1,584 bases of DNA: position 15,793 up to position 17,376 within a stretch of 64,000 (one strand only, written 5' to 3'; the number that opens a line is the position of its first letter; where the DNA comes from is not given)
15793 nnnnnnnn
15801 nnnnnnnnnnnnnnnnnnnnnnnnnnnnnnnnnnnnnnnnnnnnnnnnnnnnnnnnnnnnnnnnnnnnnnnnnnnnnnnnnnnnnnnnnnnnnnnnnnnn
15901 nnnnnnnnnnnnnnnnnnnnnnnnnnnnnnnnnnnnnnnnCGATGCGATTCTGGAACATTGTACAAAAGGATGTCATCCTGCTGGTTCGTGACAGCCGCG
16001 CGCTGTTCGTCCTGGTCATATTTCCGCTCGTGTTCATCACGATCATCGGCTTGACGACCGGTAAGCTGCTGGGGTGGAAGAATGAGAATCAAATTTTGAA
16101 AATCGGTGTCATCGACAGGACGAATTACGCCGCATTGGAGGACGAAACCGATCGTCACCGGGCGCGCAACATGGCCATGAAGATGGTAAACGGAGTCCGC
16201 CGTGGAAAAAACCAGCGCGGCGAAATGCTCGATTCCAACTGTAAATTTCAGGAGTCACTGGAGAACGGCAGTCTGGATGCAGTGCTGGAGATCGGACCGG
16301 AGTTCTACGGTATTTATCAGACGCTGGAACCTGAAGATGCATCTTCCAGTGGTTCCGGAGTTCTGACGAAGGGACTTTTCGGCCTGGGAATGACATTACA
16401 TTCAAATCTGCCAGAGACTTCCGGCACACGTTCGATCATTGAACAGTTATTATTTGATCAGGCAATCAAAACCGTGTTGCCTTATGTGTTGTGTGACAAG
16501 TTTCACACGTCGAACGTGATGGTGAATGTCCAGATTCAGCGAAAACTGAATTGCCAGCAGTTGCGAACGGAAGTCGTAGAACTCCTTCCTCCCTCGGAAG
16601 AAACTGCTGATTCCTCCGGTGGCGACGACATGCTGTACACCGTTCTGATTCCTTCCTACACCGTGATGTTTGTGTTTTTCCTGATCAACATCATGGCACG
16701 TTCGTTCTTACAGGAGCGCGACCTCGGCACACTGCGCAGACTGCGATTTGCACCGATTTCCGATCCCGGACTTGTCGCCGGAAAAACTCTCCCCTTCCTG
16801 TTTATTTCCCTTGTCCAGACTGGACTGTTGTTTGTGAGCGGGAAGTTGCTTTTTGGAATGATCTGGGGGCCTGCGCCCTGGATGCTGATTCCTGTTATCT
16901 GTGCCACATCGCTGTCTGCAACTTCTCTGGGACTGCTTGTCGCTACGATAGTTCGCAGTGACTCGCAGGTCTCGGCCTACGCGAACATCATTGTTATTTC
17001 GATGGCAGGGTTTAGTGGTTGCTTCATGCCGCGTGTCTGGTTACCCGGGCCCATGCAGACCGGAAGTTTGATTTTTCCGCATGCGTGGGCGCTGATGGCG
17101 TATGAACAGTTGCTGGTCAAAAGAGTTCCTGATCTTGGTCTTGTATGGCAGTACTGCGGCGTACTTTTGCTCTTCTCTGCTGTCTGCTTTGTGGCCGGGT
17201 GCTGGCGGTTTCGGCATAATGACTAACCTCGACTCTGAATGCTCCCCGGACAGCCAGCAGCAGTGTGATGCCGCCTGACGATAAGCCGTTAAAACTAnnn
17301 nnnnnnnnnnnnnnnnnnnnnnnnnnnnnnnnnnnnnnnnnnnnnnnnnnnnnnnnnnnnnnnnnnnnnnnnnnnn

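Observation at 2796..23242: Convergent two-operon pfa/hgl-like lipid megasynthase cluster with a non-canonical parts list and no assignable product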

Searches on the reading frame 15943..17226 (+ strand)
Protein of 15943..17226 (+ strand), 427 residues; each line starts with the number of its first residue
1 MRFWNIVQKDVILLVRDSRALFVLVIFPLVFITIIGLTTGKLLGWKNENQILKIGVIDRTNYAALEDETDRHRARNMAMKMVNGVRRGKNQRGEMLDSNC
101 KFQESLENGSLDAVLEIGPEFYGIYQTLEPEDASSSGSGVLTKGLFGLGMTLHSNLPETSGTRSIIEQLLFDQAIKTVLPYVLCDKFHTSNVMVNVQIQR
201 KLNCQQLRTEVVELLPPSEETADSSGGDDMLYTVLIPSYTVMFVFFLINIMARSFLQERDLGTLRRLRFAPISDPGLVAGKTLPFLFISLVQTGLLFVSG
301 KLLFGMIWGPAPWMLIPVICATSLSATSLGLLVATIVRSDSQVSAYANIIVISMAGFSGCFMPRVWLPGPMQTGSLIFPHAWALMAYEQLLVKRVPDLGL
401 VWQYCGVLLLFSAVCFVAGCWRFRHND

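Call 3: search_protein_families(library=pfam, proteins=[window:15943-17226:+], max_evalue=0.01)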
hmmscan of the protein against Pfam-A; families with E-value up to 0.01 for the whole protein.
window:15943-17226:+ (427 aa): 4 families
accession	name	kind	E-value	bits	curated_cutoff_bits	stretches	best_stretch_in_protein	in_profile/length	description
PF12698.13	ABC2_membrane_3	-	1.2e-25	90.8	31.6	1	21-420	4-346/347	ABC-2 family transporter protein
PF01061.29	ABC2_membrane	-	1.2e-18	67.9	26.9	1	237-387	52-206/211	ABC-2 type transporter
PF12679.13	ABC2_membrane_2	-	1.1e-11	45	27.2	1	4-427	1-282/283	ABC-2 family transporter protein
PF12730.13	ABC2_membrane_4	-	9.9e-07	29.3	27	1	237-336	54-151/179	ABC-2 family transporter protein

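Call 4: search_protein_families(library=ncbifam, proteins=[window:15943-17226:+], max_evalue=0.001)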
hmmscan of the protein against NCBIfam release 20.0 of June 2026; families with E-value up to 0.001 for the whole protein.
window:15943-17226:+ (427 aa): 8 families
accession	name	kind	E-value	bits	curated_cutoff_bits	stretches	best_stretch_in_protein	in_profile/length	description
NF038293.1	permease_SagH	equivalog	2.3e-23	82.6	450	2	240-363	185-308/370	SagH family ABC transporter permease subunit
NF033858.1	ABC2_perm_RbbA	equivalog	8.5e-15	53.7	1050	1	235-421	715-902/909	ribosome-associated ATPase/putative transporter RbbA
TIGR01247.1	drrB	subfamily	6.5e-11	42.4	223.05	1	226-416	42-229/236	daunorubicin resistance ABC transporter membrane protein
NF041647.1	ABC_perm_CPBP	equivalog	9.1e-07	28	435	1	4-121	6-112/636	ABC transporter permease subunit/CPBP intramembrane protease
TIGR00025.1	Mtu_efflux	paralog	6.9e-06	25.8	146.9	1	229-414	36-232/238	ABC transporter efflux protein, DrrB family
TIGR01291.1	nodJ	subfamily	6.9e-06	25.8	206.65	1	257-416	84-240/253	ABC-2 type transporter, NodJ family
TIGR03518.1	ABC_perm_GldF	equivalog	0.00034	20.7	288.5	1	241-290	59-108/240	gliding motility-associated ABC transporter permease subunit GldF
TIGR03861.1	phenyl_ABC_PedC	subfamily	0.00093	18.9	241.35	1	234-363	61-190/253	alcohol ABC transporter, permease protein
